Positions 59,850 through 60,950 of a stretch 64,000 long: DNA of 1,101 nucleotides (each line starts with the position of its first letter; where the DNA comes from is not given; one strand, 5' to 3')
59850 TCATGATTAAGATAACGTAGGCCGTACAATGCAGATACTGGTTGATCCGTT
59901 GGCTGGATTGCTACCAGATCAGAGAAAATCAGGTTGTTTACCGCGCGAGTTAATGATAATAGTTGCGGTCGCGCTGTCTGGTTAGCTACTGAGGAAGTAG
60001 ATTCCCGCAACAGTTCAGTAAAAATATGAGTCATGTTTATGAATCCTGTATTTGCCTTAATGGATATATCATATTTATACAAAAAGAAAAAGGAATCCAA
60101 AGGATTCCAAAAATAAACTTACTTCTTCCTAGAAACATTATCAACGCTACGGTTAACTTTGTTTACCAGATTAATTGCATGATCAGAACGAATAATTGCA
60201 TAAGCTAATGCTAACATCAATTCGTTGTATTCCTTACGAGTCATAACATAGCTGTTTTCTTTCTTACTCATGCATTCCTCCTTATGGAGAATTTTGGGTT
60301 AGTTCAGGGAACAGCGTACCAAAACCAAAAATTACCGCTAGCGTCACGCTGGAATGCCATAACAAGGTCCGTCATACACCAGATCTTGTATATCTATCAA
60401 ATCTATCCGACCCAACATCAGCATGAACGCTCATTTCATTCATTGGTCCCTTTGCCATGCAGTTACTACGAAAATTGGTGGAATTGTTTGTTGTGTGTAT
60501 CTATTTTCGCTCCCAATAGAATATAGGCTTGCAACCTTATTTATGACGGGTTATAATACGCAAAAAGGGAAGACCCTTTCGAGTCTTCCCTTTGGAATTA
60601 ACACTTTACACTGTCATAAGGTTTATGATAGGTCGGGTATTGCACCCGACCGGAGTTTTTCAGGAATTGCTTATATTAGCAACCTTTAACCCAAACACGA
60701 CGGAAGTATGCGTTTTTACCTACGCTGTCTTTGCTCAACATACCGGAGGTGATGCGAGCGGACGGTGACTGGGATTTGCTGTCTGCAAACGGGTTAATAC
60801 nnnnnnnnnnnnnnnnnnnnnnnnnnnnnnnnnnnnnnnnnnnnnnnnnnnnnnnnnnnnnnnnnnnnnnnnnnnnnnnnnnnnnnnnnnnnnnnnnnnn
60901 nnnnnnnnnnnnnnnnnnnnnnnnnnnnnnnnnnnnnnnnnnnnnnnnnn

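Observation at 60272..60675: About 400 bp without a credible ORF between genes 23 and 24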

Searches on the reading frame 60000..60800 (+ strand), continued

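Call 82: find_encoding_contigs(protein=P0018, flank=4000, max_places=2)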
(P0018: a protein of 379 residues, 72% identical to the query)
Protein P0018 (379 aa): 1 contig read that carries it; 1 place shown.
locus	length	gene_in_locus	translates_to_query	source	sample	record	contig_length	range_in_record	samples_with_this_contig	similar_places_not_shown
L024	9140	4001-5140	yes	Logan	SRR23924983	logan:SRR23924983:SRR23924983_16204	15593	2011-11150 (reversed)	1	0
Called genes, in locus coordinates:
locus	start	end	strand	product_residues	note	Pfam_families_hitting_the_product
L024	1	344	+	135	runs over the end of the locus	PF26830:Phage_T4_gp68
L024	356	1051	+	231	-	PF03420:Peptidase_S77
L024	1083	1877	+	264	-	PF25623:T4_CASP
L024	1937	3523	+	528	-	PF07068:Gp23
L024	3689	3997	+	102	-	-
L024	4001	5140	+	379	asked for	-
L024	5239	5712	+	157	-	-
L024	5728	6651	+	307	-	-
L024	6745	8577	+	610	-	-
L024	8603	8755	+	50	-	-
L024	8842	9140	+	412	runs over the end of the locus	PF07068:Gp23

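Call 85: fold_search(model_id=the predicted structure, library=viral)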
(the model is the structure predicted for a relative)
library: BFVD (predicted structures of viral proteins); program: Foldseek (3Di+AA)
matches with E <= 10: 1241; with E <= 0.001: 217
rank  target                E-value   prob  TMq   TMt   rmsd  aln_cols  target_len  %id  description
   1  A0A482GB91            5.8e-75  1.00  0.37  0.37  16.8       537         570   99  (no name in the UniProt tables at hand)
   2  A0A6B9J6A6            6.2e-17  1.00  0.14  0.08  34.1       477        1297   14  Putative phage tail fibre N-terminal domain-containing protein [Erwinia phage Hena1]
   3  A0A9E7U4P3            4.0e-16  1.00  0.18  0.25  49.1       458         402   14  (no name in the UniProt tables at hand)
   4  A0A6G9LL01            1.7e-15  1.00  0.18  0.16  31.8       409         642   12  BppU N-terminal domain-containing protein [Enterococcus phage vipetofem]
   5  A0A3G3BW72            9.5e-14  1.00  0.15  0.15  33.1       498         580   12  (no name in the UniProt tables at hand)
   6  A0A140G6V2            1.2e-13  1.00  0.14  0.08  20.6       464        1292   11  SGNH hydrolase-type esterase domain-containing protein [Arthrobacter phage Mudcat]
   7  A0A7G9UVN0            2.0e-12  1.00  0.21  0.23  23.4       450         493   12  (no name in the UniProt tables at hand)
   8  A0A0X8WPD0            2.1e-12  1.00  0.13  0.10  29.6       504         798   10  (no name in the UniProt tables at hand)
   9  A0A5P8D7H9            2.2e-12  1.00  0.17  0.15  19.3       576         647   11  (no name in the UniProt tables at hand)
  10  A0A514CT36            6.6e-12  1.00  0.14  0.15  26.9       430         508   13  Tail fiber protein [Achromobacter phage Motura]
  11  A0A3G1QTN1            1.1e-11  1.00  0.14  0.11  27.4       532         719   14  Uncharacterized protein [Erwinia phage phiEaP8]
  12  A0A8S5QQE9            3.6e-11  1.00  0.13  0.11  52.3       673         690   11  Tail collar fiber protein [Caudovirales sp. ctkvU4]
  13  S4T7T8                4.0e-11  1.00  0.21  0.38  15.1       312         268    9  (no name in the UniProt tables at hand)
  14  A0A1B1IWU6            1.7e-10  1.00  0.21  0.16  58.9       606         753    9  (no name in the UniProt tables at hand)
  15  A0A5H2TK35            3.6e-10  1.00  0.15  0.09  23.4       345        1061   15  (no name in the UniProt tables at hand)
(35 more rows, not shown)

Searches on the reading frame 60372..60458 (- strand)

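Call 78: search_protein_families(library=phrogs, proteins=[window:60372-60458:-], max_evalue=0.01)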
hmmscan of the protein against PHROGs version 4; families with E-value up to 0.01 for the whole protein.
window:60372-60458:- (28 aa): 1 family
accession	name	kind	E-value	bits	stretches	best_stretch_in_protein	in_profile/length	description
phrog_20809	-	unknown function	7.8e-10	39.6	1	6-24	1-19/45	-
